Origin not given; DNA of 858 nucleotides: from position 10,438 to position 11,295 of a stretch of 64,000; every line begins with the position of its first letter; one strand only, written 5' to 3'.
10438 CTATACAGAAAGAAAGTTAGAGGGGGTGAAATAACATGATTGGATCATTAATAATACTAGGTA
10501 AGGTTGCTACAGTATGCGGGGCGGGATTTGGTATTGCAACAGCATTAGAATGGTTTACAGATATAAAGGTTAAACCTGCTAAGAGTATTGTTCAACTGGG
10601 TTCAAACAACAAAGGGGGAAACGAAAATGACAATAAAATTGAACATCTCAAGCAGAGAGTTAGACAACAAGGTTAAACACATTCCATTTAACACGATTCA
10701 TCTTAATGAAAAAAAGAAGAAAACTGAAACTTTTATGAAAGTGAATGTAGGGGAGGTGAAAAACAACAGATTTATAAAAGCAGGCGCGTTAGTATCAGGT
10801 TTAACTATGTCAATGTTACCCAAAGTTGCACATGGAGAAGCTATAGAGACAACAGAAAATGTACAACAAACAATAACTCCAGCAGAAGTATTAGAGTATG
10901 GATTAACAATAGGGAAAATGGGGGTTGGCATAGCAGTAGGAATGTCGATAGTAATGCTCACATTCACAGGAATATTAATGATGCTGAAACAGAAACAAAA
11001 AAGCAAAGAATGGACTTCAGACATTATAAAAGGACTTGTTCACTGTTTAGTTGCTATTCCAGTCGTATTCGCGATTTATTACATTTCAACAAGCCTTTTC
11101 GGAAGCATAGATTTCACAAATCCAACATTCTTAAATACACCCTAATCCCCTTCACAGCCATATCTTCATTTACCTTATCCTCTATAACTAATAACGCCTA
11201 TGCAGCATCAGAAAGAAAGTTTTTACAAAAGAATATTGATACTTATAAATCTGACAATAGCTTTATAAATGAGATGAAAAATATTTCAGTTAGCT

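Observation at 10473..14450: Membrane-protein plus soluble FtsK-like translocase operon with no VirB4, relaxase or packaging context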

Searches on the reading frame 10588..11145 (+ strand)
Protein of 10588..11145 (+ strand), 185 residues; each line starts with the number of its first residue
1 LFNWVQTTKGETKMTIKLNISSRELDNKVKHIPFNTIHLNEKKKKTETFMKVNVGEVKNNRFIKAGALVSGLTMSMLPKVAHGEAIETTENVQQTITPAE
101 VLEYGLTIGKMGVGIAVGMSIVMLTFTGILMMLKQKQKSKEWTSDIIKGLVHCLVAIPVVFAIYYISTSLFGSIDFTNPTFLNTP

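Call 4: search_protein_families(library=pfam, proteins=[window:10588-11145:+], max_evalue=0.1)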
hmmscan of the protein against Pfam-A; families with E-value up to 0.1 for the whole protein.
window:10588-11145:+ (185 aa): 4 families
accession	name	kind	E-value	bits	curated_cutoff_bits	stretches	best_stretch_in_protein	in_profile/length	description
PF13347.12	MFS_2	-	0.0032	16.5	27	1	71-168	333-419/427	MFS/sugar transport protein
PF06728.19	PIG-U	-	0.023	14.2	24.5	1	115-183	174-244/378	GPI transamidase subunit PIG-U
PF18895.5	T4SS_pilin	-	0.037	14.6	26.6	1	113-150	17-55/71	Type IV secretion system pilin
PF03631.20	Virul_fac_BrkB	-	0.062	13.4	33.7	1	111-169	122-185/259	Virulence factor BrkB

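Call 5: search_protein_families(library=phrogs, proteins=[window:10588-11145:+], max_evalue=0.1)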
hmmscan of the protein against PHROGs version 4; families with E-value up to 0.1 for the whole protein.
window:10588-11145:+ (185 aa): 2 families
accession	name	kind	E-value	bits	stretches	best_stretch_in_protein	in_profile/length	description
phrog_3528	-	unknown function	1.7e-35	123.4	1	16-179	1-177/179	-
phrog_19189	-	unknown function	0.089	14.3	0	38-65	13-40/104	-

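Call 27: search_protein_families(library=ncbifam, proteins=[window:10627-11145:+], max_evalue=0.1)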
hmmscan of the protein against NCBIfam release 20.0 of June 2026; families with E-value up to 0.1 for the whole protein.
window:10627-11145:+ (172 aa): 3 families
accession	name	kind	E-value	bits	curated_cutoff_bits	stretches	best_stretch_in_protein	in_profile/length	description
NF043081.1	MMSYN1_0165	equivalog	0.0096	14.9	350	1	97-160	174-241/388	oligopeptide ABC transporter permease OppB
NF047765.1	LIC_13387_fam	subfamily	0.012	15.3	33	1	92-153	50-111/131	LIC_13387 family protein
NF045849.1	ICE_MMCAP2_0565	equivalog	0.014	15.1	40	1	87-153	8-75/80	Mbov_0395 family pilin-like conjugal transfer protein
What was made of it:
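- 10627..11145 (+): ORF2: 172-aa pre-pilin-like protein. It has a conserved cytoplasmic leader, a basic n-region, a hydrophobic signal ending VAHG/EA, and a mature helix-loop-helix with the invariant W-[ST]-x-D-I-I-K-G loop. Weak T4SS_pilin and Mbov_0395 pilin-like hits for the window protein (calls 4, 27).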

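Call 36: find_homologous_proteins(query=window:10627-11145:+, max_evalue=0.001)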
Query window:10627-11145:+ (172 aa): 4 proteins with E <= 0.001 among 60 candidates.
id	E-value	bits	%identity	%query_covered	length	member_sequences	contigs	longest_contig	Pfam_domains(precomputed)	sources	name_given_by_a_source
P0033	1.8e-80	286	100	79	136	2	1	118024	-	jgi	-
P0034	9.9e-57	209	64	100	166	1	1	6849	-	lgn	-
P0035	5.5e-34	135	42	99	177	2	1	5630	-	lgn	-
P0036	4.6e-33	132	45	100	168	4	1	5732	-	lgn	-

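Call 52: search_protein_families(library=pfam, alignment_id=A4, max_evalue=0.1)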
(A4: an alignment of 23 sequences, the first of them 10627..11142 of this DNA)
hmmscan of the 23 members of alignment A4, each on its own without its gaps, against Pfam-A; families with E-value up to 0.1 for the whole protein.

A. member 1, window:10627-11142:+ (172 aa): 3 families
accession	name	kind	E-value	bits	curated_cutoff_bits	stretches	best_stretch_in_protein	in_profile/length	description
PF13347.12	MFS_2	-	0.0027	16.8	27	1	58-155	333-419/427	MFS/sugar transport protein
PF06728.19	PIG-U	-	0.02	14.4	24.5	1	102-170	174-244/378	GPI transamidase subunit PIG-U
PF03631.20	Virul_fac_BrkB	-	0.052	13.6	33.7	1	98-156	122-185/259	Virulence factor BrkB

B. families by the number of members that match (of 23 scanned): 25 families
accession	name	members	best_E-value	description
PF13197.11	DUF4013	8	0.00057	Protein of unknown function (DUF4013)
PF03631.20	Virul_fac_BrkB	4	0.00021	Virulence factor BrkB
PF23471.1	Cap15_TM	3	0.029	Cap15, TM helices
PF13347.12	MFS_2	2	0.00096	MFS/sugar transport protein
PF22571.1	LiaI-LiaF-TM_PspC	2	0.0031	PspC transmembrane region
PF12725.13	DUF3810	2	0.0074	Protein of unknown function (DUF3810)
PF24007.1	DUF7321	2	0.018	Domain of unknown function (DUF7321)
PF04956.18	TrbC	1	2.9e-07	TrbC/VIRB2 pilin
PF13687.11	DUF4153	1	0.00011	Domain of unknown function (DUF4153)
PF20990.2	DUF2207_C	1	0.0077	Predicted membrane protein (DUF2207) C-terminal domain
PF00122.25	E1-E2_ATPase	1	0.0091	E1-E2 ATPase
PF06728.19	PIG-U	1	0.02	GPI transamidase subunit PIG-U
PF15829.10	DUF4711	1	0.02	Domain of unknown function (DUF4711)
PF21808.2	Dynamin-like_hel_bact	1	0.023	Bacterial dynamin-like protein, helical domain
PF04206.17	MtrE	1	0.025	Tetrahydromethanopterin S-methyltransferase, subunit E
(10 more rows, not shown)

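Call 53: search_solved_structures(query=A4, max_evalue=10, show_alignments=3)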
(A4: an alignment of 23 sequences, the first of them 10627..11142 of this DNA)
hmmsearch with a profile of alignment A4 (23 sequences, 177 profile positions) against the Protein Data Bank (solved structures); distinct sequences matched with E-value up to 10: 3.
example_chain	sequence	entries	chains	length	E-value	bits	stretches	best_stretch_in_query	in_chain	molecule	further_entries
5sy1_A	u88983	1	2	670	0.62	13.2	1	59-127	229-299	STRA6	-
7nfx_t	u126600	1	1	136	2.3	11.3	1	27-88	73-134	Signal recognition particle 14 kDa protein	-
6ff4_Y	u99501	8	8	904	5.8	10.1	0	46-89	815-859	Serine/arginine repetitive matrix protein 1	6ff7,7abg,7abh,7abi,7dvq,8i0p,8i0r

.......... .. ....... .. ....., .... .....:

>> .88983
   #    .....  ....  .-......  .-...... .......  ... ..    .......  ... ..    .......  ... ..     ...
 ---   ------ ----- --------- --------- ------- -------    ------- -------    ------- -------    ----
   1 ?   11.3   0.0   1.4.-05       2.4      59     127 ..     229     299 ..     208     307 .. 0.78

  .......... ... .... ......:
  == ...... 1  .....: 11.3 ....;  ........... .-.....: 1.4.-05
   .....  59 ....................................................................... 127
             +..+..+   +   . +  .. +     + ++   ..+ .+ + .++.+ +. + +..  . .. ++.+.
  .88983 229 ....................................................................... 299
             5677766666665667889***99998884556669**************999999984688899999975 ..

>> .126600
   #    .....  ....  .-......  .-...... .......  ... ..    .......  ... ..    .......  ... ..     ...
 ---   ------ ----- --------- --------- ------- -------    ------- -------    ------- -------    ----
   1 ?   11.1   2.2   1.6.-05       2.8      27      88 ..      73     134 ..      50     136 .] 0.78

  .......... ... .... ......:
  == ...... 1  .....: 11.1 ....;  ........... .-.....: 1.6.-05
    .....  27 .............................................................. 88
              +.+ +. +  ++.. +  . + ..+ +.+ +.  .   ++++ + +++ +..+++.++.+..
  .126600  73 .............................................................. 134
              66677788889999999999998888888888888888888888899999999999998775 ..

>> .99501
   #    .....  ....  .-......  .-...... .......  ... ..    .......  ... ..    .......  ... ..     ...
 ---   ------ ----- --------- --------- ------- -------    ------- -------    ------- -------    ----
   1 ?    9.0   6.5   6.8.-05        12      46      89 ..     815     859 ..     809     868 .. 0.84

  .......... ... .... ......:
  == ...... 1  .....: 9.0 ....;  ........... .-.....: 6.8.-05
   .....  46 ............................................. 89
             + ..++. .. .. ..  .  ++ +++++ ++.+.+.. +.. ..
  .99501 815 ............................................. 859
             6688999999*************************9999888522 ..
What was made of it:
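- Tried and rejected: The ORF2 family profile against PDB sequences gave no pilin hit (call 53).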

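Call 97: search_protein_families(library=padloc, proteins=[window:10627-11145:+], max_evalue=0.01)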
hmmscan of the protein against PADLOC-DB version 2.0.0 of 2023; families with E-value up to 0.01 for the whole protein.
window:10627-11145:+ (172 aa): 0 families

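Call 99: predict_structure(alignment_id=A6)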
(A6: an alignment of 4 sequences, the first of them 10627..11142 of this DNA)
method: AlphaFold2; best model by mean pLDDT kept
length: 172 residues; sequences in the alignment: 4
mean_pLDDT: 49.5   pTM: 0.20
mean pLDDT of the five models: 49.5, 47.5, 46.3, 43.0, 41.0
residues with pLDDT >= 90: 0; 70-90: 8; 50-70: 72; < 50: 92
segments of 3 or more residues with pLDDT < 50: 1-13, 15-81, 161-166, 168-172
pLDDT, mean of each block of 10 residues (from residue 1): 37 43 40 38 37 36 31 34 58 64 69 66 53 65 68 59 46 40
secondary structure, 60 per line:
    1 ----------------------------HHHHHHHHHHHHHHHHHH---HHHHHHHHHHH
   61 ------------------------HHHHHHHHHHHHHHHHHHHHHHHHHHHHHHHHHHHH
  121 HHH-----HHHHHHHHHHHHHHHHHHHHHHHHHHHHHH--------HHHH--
elements in order: H29-46 H50-60 H85-123 H129-158 H167-170
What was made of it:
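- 10627..11145 (+): AF2 gives two helices, 85-123 and 129-158, at low confidence (call 99).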

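Call 102: fold_search(model_id=the predicted structure, library=pdb)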
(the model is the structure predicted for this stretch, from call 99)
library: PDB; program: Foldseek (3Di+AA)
matches with E <= 10: 1; with E <= 0.001: 0
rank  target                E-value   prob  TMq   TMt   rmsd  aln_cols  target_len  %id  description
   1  6lqo_I                2.5e+00  0.09  0.17  0.30   9.8        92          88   16  EBV tegument protein BBRF2/BSRF1 complex (released 2020-10-07)
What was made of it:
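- On Type IV secretion / conjugation system: The structure model was too poor to test (calls 99, 102).
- The ORF2 model was too poor to search (calls 99, 102).
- Tried and rejected: The AF2 model was poor (pLDDT 49.5) and Foldseek gave nothing (calls 99, 102).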
